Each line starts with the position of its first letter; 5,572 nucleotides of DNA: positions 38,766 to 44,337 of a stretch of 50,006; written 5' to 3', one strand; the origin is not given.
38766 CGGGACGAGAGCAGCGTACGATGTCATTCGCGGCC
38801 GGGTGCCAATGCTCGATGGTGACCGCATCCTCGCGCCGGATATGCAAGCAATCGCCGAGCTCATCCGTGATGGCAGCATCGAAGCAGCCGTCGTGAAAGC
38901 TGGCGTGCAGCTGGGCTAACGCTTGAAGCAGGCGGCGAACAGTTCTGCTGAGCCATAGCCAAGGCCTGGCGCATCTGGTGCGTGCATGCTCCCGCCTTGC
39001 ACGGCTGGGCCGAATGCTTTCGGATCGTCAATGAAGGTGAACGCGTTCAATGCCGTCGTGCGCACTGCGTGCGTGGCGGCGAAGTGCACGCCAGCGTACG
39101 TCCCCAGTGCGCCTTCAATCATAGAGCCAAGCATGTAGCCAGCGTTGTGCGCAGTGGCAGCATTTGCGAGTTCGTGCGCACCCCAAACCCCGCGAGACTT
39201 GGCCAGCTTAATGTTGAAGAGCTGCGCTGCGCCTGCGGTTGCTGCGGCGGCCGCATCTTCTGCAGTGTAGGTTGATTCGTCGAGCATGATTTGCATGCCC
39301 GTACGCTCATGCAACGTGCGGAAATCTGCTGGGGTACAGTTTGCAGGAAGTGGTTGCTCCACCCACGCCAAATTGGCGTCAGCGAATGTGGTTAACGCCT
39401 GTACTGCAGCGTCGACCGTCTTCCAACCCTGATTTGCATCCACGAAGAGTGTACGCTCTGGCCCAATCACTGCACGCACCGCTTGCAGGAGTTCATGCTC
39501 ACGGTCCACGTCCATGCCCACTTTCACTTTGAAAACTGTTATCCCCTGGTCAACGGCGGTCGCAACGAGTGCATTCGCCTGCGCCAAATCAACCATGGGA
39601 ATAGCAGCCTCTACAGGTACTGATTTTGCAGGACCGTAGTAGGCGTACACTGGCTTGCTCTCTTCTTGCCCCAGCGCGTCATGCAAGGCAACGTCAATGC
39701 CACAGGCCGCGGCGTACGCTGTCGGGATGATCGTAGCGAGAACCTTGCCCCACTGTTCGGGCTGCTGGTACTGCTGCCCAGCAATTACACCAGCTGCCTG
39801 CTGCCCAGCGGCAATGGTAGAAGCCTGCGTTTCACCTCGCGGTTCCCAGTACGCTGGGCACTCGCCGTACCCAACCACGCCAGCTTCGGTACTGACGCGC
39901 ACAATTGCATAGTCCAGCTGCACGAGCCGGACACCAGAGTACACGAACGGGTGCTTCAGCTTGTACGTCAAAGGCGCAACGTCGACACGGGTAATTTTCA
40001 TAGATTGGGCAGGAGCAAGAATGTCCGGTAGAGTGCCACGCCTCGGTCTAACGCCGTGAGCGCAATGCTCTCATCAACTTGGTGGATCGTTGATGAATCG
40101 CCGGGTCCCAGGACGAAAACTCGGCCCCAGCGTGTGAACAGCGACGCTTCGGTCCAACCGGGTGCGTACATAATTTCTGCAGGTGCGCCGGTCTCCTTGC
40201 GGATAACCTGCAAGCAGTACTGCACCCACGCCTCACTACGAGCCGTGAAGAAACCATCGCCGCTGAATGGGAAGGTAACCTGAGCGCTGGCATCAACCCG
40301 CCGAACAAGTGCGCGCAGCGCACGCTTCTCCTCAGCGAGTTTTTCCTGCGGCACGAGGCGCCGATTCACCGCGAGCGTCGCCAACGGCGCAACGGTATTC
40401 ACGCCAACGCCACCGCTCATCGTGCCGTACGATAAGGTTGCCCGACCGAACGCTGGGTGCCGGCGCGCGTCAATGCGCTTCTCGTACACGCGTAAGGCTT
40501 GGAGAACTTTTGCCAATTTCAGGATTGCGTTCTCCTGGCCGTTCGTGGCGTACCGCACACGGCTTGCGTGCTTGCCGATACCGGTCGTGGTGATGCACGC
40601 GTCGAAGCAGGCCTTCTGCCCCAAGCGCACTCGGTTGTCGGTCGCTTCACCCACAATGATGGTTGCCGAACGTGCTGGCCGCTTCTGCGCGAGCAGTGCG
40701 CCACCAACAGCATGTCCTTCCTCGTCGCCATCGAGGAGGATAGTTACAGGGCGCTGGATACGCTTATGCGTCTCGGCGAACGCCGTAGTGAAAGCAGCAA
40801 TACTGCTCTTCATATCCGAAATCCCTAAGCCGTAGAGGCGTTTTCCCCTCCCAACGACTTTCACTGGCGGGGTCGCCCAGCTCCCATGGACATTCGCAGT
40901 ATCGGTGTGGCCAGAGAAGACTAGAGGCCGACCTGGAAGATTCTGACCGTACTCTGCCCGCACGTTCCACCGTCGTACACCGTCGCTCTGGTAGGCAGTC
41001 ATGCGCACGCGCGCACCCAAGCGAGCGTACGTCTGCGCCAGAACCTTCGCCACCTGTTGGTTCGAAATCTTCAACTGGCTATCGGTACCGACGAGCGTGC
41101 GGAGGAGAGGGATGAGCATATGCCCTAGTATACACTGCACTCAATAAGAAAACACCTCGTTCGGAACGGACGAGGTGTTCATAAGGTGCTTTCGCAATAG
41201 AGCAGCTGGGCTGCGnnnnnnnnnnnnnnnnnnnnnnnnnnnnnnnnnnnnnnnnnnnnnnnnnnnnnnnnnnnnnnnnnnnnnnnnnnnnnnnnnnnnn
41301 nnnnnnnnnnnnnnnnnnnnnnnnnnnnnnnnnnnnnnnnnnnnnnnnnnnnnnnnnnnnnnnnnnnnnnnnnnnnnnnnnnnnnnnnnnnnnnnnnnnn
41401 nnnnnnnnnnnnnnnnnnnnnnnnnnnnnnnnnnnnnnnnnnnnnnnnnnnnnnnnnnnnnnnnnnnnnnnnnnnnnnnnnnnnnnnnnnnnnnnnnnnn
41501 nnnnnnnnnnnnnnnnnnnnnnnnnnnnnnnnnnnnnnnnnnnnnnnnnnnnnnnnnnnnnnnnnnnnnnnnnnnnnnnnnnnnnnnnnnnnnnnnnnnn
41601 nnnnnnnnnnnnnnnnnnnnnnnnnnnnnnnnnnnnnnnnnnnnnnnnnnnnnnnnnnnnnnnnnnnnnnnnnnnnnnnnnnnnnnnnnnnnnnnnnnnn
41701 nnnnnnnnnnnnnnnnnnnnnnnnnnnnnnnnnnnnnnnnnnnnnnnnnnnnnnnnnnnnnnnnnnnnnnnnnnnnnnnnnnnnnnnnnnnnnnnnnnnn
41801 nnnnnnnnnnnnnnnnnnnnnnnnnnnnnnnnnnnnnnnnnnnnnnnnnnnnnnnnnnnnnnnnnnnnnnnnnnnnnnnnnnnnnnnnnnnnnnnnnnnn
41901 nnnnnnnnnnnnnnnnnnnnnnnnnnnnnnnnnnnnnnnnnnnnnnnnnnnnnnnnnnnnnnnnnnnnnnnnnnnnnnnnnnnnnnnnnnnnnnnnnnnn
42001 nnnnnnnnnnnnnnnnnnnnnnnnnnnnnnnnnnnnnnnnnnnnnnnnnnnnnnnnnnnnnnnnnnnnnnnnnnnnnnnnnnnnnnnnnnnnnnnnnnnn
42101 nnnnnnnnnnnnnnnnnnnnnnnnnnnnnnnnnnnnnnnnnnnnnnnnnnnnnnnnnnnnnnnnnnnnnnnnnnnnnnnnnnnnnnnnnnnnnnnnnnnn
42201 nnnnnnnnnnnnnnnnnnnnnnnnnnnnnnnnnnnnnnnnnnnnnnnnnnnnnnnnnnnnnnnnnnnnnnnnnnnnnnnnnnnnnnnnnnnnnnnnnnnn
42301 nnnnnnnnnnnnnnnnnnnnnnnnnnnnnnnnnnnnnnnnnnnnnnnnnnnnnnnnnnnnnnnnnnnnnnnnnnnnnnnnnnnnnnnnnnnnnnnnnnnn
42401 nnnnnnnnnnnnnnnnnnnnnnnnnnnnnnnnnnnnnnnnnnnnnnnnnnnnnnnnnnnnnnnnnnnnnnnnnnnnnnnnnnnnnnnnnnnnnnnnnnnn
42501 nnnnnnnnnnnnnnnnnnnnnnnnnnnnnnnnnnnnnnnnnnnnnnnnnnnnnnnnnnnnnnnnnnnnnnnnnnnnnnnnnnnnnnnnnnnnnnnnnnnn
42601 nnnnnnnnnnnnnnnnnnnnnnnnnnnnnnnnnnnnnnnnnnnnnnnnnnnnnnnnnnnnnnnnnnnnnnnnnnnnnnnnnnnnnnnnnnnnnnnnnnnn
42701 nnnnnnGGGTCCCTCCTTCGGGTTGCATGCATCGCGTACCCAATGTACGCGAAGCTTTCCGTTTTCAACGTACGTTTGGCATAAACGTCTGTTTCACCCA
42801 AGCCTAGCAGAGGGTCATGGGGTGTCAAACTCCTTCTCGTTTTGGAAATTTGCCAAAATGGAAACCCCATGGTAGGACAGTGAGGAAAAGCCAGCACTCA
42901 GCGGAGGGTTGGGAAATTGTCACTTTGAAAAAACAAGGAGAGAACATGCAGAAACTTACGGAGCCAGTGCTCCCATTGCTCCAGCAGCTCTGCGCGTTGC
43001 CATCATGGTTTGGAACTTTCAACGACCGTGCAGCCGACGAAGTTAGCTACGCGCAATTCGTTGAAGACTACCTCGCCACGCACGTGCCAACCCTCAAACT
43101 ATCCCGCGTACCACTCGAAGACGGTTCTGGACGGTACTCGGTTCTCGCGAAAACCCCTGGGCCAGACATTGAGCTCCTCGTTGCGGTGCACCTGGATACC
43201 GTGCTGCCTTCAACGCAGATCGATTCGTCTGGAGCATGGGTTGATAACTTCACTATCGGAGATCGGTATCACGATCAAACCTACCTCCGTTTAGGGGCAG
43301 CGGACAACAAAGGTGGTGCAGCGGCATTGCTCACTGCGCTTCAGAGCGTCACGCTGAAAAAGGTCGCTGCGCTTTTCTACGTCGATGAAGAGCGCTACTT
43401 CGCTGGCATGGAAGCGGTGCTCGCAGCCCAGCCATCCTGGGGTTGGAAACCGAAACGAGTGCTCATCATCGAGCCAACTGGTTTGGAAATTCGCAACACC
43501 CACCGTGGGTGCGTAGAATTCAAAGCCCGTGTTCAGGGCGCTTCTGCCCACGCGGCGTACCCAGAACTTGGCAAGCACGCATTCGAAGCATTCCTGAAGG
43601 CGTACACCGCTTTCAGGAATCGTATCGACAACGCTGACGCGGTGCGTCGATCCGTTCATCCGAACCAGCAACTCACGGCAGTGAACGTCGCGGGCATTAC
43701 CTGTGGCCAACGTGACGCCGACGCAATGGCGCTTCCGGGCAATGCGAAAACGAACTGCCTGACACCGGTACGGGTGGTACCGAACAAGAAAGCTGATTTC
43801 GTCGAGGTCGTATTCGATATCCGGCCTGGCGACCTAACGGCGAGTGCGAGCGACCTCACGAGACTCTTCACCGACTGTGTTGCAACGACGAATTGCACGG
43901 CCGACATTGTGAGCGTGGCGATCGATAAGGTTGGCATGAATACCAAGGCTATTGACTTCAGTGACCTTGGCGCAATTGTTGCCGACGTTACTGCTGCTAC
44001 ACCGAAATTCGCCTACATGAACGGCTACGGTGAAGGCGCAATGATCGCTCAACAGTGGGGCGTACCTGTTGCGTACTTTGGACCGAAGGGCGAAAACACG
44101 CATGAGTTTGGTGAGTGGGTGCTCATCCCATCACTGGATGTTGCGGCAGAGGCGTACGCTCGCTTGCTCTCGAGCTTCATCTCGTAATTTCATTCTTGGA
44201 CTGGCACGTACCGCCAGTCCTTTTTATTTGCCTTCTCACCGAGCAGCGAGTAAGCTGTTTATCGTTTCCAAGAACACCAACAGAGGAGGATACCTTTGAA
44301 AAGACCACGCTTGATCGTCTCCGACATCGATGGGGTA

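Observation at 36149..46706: Histidine-flavoured cluster of racemase, N-acyltransferase and deacylase genes: candidate amino-acid stereo-inversion / N-acyl-amino-acid system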

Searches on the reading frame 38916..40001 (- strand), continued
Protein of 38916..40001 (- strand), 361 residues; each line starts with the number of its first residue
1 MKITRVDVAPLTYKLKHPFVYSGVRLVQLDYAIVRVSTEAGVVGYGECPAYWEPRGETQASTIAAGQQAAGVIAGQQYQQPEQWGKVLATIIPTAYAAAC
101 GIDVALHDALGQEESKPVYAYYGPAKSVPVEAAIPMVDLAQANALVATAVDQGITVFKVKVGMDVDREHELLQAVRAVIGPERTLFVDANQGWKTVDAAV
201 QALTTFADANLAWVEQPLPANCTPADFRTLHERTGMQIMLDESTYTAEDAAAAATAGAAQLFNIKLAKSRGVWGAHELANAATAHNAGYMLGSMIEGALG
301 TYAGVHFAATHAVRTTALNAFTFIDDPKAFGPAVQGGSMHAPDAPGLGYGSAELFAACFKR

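Call 78: search_protein_families(library=ncbifam, proteins=[L087:7098-7847:+, L087:5137-5994:+], max_evalue=0.001)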
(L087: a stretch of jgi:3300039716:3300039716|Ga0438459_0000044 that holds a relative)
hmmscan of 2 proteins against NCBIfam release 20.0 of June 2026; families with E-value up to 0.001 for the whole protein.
L087:7098-7847:+ (249 aa): 2 families
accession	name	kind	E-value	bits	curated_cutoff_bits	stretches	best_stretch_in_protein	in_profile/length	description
NF007557.0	PRK10178.1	equivalog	1.4e-16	60.7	176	1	142-223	90-169/188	D-alanyl-D-alanine dipeptidase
NF033115.1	dipept_VanX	equivalog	5.6e-10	39.3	320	1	74-225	41-188/199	D-Ala-D-Ala dipeptidase VanX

L087:5137-5994:+ (285 aa): 0 families

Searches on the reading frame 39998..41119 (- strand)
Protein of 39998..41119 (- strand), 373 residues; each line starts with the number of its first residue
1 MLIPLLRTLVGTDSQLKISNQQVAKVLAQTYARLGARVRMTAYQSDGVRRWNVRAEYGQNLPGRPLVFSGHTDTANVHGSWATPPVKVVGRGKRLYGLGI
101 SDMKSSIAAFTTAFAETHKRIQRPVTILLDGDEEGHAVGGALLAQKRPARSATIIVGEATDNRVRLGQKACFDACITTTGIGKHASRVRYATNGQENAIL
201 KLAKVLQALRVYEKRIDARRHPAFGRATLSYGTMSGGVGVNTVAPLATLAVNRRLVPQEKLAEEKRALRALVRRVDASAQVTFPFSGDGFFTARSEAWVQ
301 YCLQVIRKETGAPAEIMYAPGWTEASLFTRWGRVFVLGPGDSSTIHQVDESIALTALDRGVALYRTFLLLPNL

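Call 4: search_protein_families(library=pfam, proteins=[window:39998-41119:-], max_evalue=0.01)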
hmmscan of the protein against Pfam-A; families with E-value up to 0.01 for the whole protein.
window:39998-41119:- (373 aa): 3 families
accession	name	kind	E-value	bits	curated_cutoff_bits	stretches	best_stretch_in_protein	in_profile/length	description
PF01546.33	Peptidase_M20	-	6.9e-24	85.3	24.6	1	68-368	2-204/206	Peptidase family M20/M25/M40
PF07687.19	M20_dimer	-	6.4e-10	39.4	21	1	183-275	15-102/107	Peptidase dimerisation domain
PF04389.22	Peptidase_M28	-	0.0041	17.3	21.3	1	52-155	1-87/193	Peptidase family M28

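Call 5: search_protein_families(library=ncbifam, proteins=[window:39998-41119:-], max_evalue=0.01)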
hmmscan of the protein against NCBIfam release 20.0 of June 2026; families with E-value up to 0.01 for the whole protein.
window:39998-41119:- (373 aa): 41 families (the best 25 are shown)
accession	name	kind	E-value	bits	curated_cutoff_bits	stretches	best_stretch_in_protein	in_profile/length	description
TIGR01910.1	DapE-ArgE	subfamily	2.6e-44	152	217.6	1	4-357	2-367/373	ArgE/DapE family deacylase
TIGR01892.1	AcOrn-deacetyl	equivalog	8e-39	133.7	297.7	1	6-365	3-362/365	acetylornithine deacetylase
NF003474.0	PRK05111.1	equivalog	1.3e-38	132.9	460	1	10-365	22-374/383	acetylornithine deacetylase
NF006365.0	PRK08588.1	subfamily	7.6e-38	130.8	289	1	5-367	12-376/383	succinyl-diaminopimelate desuccinylase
NF005710.0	PRK07522.1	subfamily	3.5e-37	128.5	412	1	4-365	12-382/391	acetylornithine deacetylase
NF009557.0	PRK13009.1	equivalog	7.1e-34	117.5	284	1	20-368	22-371/377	succinyl-diaminopimelate desuccinylase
TIGR01900.1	dapE-gram_pos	equivalog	6.2e-30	104.3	304.2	1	63-368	55-350/351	succinyl-diaminopimelate desuccinylase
NF006402.0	PRK08651.1-5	equivalog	1.6e-29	103.1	369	1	61-342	57-333/369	succinyl-diaminopimelate desuccinylase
TIGR01246.1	dapE_proteo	equivalog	7.5e-27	94.3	361.8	1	25-368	23-367/370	succinyl-diaminopimelate desuccinylase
NF006399.0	PRK08651.1-2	equivalog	3.3e-26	92.2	381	2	19-216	26-220/405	succinyl-diaminopimelate desuccinylase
NF006400.0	PRK08651.1-3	equivalog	4.8e-26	91.5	374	1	65-366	85-401/410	succinyl-diaminopimelate desuccinylase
NF006439.0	PRK08737.1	equivalog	1.3e-22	80.4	345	1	66-362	66-355/364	acetylornithine deacetylase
NF009555.0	PRK13004.1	equivalog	7.3e-21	74.5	321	1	5-282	20-289/399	YgeY family selenium metabolism-linked hydrolase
NF003367.0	PRK04443.1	equivalog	1e-18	67.8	363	1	5-364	12-338/349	[LysW]-lysine hydrolase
NF005306.0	PRK06837.1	subfamily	1.2e-18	67.2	376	1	55-359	89-409/427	ArgE/DapE family deacylase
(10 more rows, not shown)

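Call 20: search_solved_structures(query=window:39998-41119:-, max_evalue=0.00001)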
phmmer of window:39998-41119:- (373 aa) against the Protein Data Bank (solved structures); distinct sequences matched with E-value up to 0.00001: 15.
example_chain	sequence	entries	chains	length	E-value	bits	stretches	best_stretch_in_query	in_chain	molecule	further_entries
1vgy_A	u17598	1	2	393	1.3e-18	70.5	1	65-368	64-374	succinyl-diaminopimelate desuccinylase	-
4ppz_A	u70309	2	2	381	2.4e-18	69.6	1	62-368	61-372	Succinyl-diaminopimelate desuccinylase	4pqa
4o23_A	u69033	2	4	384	2.4e-18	69.6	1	62-368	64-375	Succinyl-diaminopimelate desuccinylase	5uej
7rsf_A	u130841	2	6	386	1.2e-17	67.3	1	9-352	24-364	Acetylornithine deacetylase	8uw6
7uoi_A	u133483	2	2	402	4e-17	65.6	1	22-355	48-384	succinyl-diaminopimelate desuccinylase | Probable succinyl-diaminopimelate desuccinylase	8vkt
3ic1_A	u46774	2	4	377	2.9e-14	56.2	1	21-368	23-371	Succinyl-diaminopimelate desuccinylase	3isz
5vo3_A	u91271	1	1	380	3e-14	56.1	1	21-368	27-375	Succinyl-diaminopimelate desuccinylase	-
7t1q_A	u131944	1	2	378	6.2e-14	55.1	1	61-367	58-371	Succinyl-diaminopimelate desuccinylase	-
8f8o_A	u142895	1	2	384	6.4e-14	55.1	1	61-367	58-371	Succinyl-diaminopimelate desuccinylase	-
7lgp_A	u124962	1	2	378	3.8e-13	52.5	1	62-364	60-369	Succinyl-diaminopimelate desuccinylase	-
2f7v_A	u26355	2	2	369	3.8e-11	46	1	66-361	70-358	aectylcitrulline deacetylase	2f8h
3tx8_A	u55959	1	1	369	1.4e-09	40.8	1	52-365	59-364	Succinyl-diaminopimelate desuccinylase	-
4onw_A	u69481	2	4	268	2.1e-09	40.2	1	65-153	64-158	Succinyl-diaminopimelate desuccinylase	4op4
3ct9_A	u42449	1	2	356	2.2e-09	40.2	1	65-367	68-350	Acetylornithine deacetylase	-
4h2k_A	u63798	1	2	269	6.4e-09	38.6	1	21-144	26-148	Succinyl-diaminopimelate desuccinylase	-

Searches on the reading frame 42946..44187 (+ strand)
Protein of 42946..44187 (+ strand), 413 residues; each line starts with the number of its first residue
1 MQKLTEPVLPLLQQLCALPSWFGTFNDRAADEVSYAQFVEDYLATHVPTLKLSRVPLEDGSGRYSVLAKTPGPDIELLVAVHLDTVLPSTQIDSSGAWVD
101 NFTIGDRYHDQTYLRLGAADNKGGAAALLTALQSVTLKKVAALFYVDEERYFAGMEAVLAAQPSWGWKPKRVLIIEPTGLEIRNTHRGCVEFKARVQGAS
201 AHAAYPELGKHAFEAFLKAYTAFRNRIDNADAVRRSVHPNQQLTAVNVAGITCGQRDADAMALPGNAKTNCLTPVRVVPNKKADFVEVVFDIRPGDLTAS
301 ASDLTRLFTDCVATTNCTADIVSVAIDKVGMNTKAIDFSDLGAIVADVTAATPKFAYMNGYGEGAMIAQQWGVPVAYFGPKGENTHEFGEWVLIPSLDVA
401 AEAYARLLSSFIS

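Call 4: search_protein_families(library=pfam, proteins=[window:42946-44187:+], max_evalue=0.01)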
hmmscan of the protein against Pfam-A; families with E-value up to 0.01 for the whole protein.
window:42946-44187:+ (413 aa): 3 families
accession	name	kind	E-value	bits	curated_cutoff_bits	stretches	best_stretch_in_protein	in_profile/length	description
PF01546.33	Peptidase_M20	-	4.2e-11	43.6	24.6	1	79-409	2-205/206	Peptidase family M20/M25/M40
PF07687.19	M20_dimer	-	6.6e-06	26.5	21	1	185-271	2-78/107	Peptidase dimerisation domain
PF04389.22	Peptidase_M28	-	0.0068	16.6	21.3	0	68-189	4-104/193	Peptidase family M28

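Call 5: search_protein_families(library=ncbifam, proteins=[window:42946-44187:+], max_evalue=0.01)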
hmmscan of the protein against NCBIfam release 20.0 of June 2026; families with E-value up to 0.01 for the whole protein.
window:42946-44187:+ (413 aa): 29 families (the best 25 are shown)
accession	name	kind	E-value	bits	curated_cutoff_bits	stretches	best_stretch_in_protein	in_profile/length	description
TIGR01910.1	DapE-ArgE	subfamily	7.5e-22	78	217.6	1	26-396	14-366/373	ArgE/DapE family deacylase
TIGR01892.1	AcOrn-deacetyl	equivalog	1.8e-21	76.6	297.7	1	32-402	17-359/365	acetylornithine deacetylase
NF006399.0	PRK08651.1-2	equivalog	3.9e-19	68.9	381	1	24-408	18-401/405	succinyl-diaminopimelate desuccinylase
NF003474.0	PRK05111.1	equivalog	1.2e-16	60.6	460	1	11-223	11-216/383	acetylornithine deacetylase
NF009557.0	PRK13009.1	equivalog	5.9e-16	58.6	284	1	77-412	62-375/377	succinyl-diaminopimelate desuccinylase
NF006439.0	PRK08737.1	equivalog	2.4e-15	56.5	345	1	37-254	30-230/364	acetylornithine deacetylase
NF009555.0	PRK13004.1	equivalog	1.7e-14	53.5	321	1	77-214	72-208/399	YgeY family selenium metabolism-linked hydrolase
NF006400.0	PRK08651.1-3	equivalog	1.7e-14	53.4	374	1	57-411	66-406/410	succinyl-diaminopimelate desuccinylase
NF005710.0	PRK07522.1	subfamily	2.8e-14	53.1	412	1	34-254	30-248/391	acetylornithine deacetylase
TIGR01900.1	dapE-gram_pos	equivalog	4.5e-14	52.1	304.2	1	26-249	16-224/351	succinyl-diaminopimelate desuccinylase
NF006404.0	PRK08652.1-2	equivalog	1.4e-13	50.4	348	1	116-225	82-187/332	acetylornithine deacetylase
NF006365.0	PRK08588.1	subfamily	2.7e-13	50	289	1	61-412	51-381/383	succinyl-diaminopimelate desuccinylase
NF006402.0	PRK08651.1-5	equivalog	1.7e-12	47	369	1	71-248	56-224/369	succinyl-diaminopimelate desuccinylase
NF005306.0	PRK06837.1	subfamily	4.2e-12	45.6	376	1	110-409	128-419/427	ArgE/DapE family deacylase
NF006403.0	PRK08652.1-1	equivalog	1.4e-10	40.7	427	1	73-219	59-190/354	acetylornithine deacetylase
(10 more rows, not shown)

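Call 21: search_solved_structures(query=window:42946-44187:+, max_evalue=0.001)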
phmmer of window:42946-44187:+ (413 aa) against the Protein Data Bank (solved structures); distinct sequences matched with E-value up to 0.001: 6.
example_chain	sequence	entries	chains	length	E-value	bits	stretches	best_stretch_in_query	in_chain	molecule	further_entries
7rsf_A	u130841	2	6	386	1e-11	47.7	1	7-219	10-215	Acetylornithine deacetylase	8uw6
3pfo_A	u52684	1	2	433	1.4e-10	44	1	43-234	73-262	putative acetylornithine deacetylase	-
2f7v_A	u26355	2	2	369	2.1e-06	30.2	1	36-205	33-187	aectylcitrulline deacetylase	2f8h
3ic1_A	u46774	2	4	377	1.2e-05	27.7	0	115-222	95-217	Succinyl-diaminopimelate desuccinylase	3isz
5vo3_A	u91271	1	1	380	1.3e-05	27.7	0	115-222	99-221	Succinyl-diaminopimelate desuccinylase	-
7lgp_A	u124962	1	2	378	0.00019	23.8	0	80-211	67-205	Succinyl-diaminopimelate desuccinylase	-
